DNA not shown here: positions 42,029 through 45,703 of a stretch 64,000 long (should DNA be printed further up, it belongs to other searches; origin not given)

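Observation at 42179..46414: Low-GC cargo gene: 1124-aa GHKL ATPase fused to a DUF3883 nuclease, next to a DUF3800 protein (candidate uncharacterised defence module)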

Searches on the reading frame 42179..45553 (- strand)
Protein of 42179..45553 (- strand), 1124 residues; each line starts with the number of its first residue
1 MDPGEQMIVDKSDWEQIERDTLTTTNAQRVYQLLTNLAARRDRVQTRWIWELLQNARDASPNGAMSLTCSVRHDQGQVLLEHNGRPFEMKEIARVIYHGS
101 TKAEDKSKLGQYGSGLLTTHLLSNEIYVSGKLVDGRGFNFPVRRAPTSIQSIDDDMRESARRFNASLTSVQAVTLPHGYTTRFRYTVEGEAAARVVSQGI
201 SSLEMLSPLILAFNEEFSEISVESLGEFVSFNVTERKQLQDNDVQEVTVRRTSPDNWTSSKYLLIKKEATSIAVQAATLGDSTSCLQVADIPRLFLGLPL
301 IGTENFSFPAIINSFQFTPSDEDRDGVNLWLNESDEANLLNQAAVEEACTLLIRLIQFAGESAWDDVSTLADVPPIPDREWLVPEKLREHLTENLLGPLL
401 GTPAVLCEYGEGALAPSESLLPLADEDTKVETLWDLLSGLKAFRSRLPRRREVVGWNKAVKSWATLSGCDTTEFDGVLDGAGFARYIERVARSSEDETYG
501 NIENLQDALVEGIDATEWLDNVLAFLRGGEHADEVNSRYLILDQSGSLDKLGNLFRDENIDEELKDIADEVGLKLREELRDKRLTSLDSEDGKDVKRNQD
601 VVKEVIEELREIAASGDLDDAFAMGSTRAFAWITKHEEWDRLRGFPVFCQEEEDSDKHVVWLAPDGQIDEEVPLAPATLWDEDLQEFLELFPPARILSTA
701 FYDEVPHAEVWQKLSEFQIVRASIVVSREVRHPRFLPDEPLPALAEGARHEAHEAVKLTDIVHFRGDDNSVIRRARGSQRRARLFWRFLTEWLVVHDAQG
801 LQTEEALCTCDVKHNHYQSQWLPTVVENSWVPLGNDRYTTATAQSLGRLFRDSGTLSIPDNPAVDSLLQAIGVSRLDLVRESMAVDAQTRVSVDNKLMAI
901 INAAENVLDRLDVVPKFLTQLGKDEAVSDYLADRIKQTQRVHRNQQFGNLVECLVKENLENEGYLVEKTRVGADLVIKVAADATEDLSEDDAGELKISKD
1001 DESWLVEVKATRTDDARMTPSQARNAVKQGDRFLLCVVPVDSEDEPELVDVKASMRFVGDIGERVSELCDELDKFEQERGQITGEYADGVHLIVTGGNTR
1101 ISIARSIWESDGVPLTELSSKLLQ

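Call 5: search_protein_families(library=pfam, proteins=[window:42179-45553:-], max_evalue=1)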
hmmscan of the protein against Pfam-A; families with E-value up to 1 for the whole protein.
window:42179-45553:- (1124 aa): 3 families
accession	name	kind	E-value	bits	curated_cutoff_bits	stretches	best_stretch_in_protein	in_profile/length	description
PF13020.12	NOV_C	-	0.00028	21.3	22.1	1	997-1048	35-88/91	Protein NO VEIN, C-terminal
PF02518.31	HATPase_c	-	0.0004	21.2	26.4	1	47-125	8-90/111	Histidine kinase-, DNA gyrase B-, and HSP90-like ATPase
PF25794.1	SACS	-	0.025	14.8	32.8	1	53-116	25-106/247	Sacsin domain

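Call 6: search_protein_families(library=padloc, proteins=[window:42179-45553:-], max_evalue=1)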
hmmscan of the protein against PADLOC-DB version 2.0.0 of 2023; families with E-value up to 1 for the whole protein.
window:42179-45553:- (1124 aa): 6 families
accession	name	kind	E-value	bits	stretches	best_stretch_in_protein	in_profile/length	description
PDLC03967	TmtA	-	1e-156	522.1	1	9-1122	3-1056/1063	-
PDLC03972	TmtA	-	7.1e-11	38.9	1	45-115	41-112/1302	-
PDLC03964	TmtA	-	3.4e-08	30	2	47-116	48-118/1538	-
PDLC03965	TmtA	-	1e-07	28.3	2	41-116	26-100/1370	-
PDLC03966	TmtA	-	1e-06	24.9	2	44-265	42-269/1655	-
PDLC03970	TmtA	-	0.0026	13.7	1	47-124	64-136/1552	-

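Call 7: search_protein_families(library=ncbifam, proteins=[window:42179-45553:-], max_evalue=1)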
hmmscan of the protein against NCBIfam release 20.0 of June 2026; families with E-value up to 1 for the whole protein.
window:42179-45553:- (1124 aa): 2 families
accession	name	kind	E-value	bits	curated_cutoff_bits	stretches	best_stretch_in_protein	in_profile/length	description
NF047352.1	P_loop_sacsin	domain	3.2e-16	59.5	50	1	47-128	2-79/80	sacsin N-terminal ATP-binding-like domain-containing protein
NF010683.0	PRK14083.1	equivalog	0.032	12.7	455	1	48-130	30-128/604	HSP90 family protein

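Call 28: find_homologous_proteins(query=window:42179-45553:-, max_evalue=0.00001)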
Query window:42179-45553:- (1124 aa): 514 proteins with E <= 0.00001 among 8000 candidates; the best 120 are listed.
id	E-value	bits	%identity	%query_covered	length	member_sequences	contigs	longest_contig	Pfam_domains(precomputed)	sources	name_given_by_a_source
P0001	0.0e+0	2358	94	99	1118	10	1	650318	-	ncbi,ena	-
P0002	0.0e+0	2074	82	99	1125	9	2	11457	-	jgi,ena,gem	-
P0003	0.0e+0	2038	81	99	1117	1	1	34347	-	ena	-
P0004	0.0e+0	1991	79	99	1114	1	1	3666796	-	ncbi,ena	-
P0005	0.0e+0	1945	77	99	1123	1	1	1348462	-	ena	-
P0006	0.0e+0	1910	76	99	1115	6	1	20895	-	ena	-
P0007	0.0e+0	1813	72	99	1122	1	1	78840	-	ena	-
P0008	0.0e+0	1685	66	99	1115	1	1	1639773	-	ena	-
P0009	0.0e+0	1570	65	99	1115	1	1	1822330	-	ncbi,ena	-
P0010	0.0e+0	1446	60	99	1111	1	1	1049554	-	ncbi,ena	-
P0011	0.0e+0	1432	78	73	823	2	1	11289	-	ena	-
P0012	0.0e+0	1274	51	99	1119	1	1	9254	-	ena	-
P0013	0.0e+0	1251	51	99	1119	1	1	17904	-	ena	-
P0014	0.0e+0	1239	50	99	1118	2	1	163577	-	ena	-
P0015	0.0e+0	1209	50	99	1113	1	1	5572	-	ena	-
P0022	0.0e+0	1078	46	99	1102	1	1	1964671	-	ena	-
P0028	4.2e-293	993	46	98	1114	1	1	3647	-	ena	-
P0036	1.9e-275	935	44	99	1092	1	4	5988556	PF13020.13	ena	-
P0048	3.1e-271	921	43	100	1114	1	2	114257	-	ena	-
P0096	4.8e-261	887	44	99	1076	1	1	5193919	PF13020.13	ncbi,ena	-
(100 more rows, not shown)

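Call 29: search_solved_structures(query=window:42179-45553:-, max_evalue=1, show_alignments=2)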
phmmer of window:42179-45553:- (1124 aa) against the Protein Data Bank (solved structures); distinct sequences matched with E-value up to 1: 0.

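Call 31: find_encoding_contigs(protein=P0001, flank=10000, max_places=3)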
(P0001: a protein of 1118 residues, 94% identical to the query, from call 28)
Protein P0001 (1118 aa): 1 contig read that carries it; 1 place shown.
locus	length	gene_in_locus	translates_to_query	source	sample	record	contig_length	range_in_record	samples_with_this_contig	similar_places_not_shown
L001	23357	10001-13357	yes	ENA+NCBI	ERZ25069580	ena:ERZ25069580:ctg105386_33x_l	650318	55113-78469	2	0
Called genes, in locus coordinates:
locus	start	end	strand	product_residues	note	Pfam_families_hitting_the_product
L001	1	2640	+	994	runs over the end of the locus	PF00270:DEAD (weak), PF04851:ResIII, PF19778:RE_endonuc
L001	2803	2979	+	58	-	-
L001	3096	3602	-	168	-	-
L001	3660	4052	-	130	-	PF11171:DUF2958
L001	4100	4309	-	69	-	-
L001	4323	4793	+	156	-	PF12846:AAA_10 (weak), PF19044:P-loop_TraG (weak)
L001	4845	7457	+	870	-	PF10412:TrwB_AAD_bind (weak)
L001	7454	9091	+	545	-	PF13814:Replic_Relax (weak)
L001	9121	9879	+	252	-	PF12686:DUF3800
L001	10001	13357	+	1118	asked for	-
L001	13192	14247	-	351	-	-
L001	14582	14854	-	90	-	-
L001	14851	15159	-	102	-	-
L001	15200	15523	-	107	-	-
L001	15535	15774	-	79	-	PF12844:HTH_19 (weak), PF01381:HTH_3, PF13560:HTH_31 (weak)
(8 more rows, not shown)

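Call 33: find_encoding_contigs(protein=P0004, flank=8000, max_places=2)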
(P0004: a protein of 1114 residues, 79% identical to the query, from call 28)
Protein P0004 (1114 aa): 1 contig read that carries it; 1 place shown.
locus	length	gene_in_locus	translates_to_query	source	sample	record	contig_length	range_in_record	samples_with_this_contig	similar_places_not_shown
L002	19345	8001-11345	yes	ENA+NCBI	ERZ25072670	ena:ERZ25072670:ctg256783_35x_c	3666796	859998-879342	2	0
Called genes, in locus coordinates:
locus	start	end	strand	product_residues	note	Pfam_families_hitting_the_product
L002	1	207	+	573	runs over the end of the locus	-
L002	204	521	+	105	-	PF18895:T4SS_pilin (weak)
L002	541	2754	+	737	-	PF11130:TraC_F_IV (weak), PF19044:P-loop_TraG, PF01935:DUF87 (faint), PF12846:AAA_10 (weak)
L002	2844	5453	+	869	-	PF10412:TrwB_AAD_bind (weak)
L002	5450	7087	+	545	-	PF13814:Replic_Relax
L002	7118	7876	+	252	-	PF12686:DUF3800 (weak)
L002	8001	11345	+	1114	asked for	-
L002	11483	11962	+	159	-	-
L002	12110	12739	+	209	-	PF01936:NYN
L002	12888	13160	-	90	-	PF01381:HTH_3 (weak)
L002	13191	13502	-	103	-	-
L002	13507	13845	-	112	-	-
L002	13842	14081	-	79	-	PF13560:HTH_31, PF01381:HTH_3, PF12844:HTH_19 (weak)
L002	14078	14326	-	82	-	-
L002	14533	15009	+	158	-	PF12844:HTH_19, PF13560:HTH_31, PF01381:HTH_3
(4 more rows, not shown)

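Call 34: find_encoding_contigs(protein=P0010, flank=8000, max_places=2)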
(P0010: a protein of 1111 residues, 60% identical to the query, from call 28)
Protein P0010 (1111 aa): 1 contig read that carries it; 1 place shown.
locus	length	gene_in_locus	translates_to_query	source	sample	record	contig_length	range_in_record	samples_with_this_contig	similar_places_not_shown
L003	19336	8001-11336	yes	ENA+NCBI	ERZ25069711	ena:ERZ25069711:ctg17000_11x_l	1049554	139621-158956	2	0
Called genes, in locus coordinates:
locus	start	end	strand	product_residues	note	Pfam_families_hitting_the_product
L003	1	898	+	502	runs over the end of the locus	PF13011:LZ_Tnp_IS481 (faint), PF13384:HTH_23 (weak), PF13518:HTH_28 (weak), PF13551:HTH_29, PF13565:HTH_32 (weak)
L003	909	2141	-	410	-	PF22483:Mu-transpos_C_2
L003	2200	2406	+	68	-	-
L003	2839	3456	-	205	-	PF02810:SEC-C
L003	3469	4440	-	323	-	PF18144:SMODS, PF21654:DncV-like_NTFase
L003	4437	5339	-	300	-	PF01734:Patatin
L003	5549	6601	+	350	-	PF01381:HTH_3, PF13560:HTH_31 (weak), PF06114:Peptidase_M78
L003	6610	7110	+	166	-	PF01850:PIN (faint), PF11848:DUF3368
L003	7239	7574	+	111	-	-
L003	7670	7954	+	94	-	-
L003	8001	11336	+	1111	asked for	-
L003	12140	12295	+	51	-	-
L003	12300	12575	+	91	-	PF01381:HTH_3 (weak)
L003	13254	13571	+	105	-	-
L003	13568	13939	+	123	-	-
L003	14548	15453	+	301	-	-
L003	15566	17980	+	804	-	-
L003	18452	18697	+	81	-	PF13560:HTH_31, PF01381:HTH_3, PF13384:HTH_23 (weak)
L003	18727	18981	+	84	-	-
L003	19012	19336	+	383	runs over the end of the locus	-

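Call 35: find_encoding_contigs(protein=P0022, flank=8000, max_places=2)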
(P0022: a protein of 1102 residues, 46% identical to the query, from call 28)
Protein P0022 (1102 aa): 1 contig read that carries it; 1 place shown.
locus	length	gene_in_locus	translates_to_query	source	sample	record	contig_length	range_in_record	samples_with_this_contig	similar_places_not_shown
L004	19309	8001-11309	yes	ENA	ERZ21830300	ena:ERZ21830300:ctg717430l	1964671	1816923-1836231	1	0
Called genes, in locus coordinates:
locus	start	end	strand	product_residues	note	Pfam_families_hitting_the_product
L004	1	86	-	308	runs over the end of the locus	PF01156:IU_nuc_hydro, PF07632:Sde182_NH-like (weak)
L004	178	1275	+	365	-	PF01070:FMN_dh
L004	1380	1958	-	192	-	-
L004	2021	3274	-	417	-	PF02515:CoA_transf_3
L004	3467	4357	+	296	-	PF00753:Lactamase_B, PF19583:ODP (weak), PF12706:Lactamase_B_2, PF17778:WHD_BLACT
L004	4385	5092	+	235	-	PF00702:Hydrolase, PF13419:HAD_2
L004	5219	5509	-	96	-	-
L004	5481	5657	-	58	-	-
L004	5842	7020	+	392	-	PF01139:RtcB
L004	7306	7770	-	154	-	-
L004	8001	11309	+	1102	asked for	-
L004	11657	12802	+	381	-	PF13784:Fic_N, PF02661:Fic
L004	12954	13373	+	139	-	-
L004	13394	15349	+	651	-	-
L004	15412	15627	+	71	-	-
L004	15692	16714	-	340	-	PF13449:Phytase-like (faint), PF22807:TrAA12 (faint), PF25021:TEN_NHL (faint), PF08450:SGL, PF23500:DUF7133 (faint), PF24684:Vgb_lyase, PF17170:DUF5128, PF01436:NHL, +3 more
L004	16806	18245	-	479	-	PF08811:DUF1800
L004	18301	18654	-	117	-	PF13650:Asp_protease_2 (weak), PF13975:gag-asp_proteas (weak)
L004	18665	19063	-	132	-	PF05942:PaREP1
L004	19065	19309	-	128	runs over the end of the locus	PF05942:PaREP1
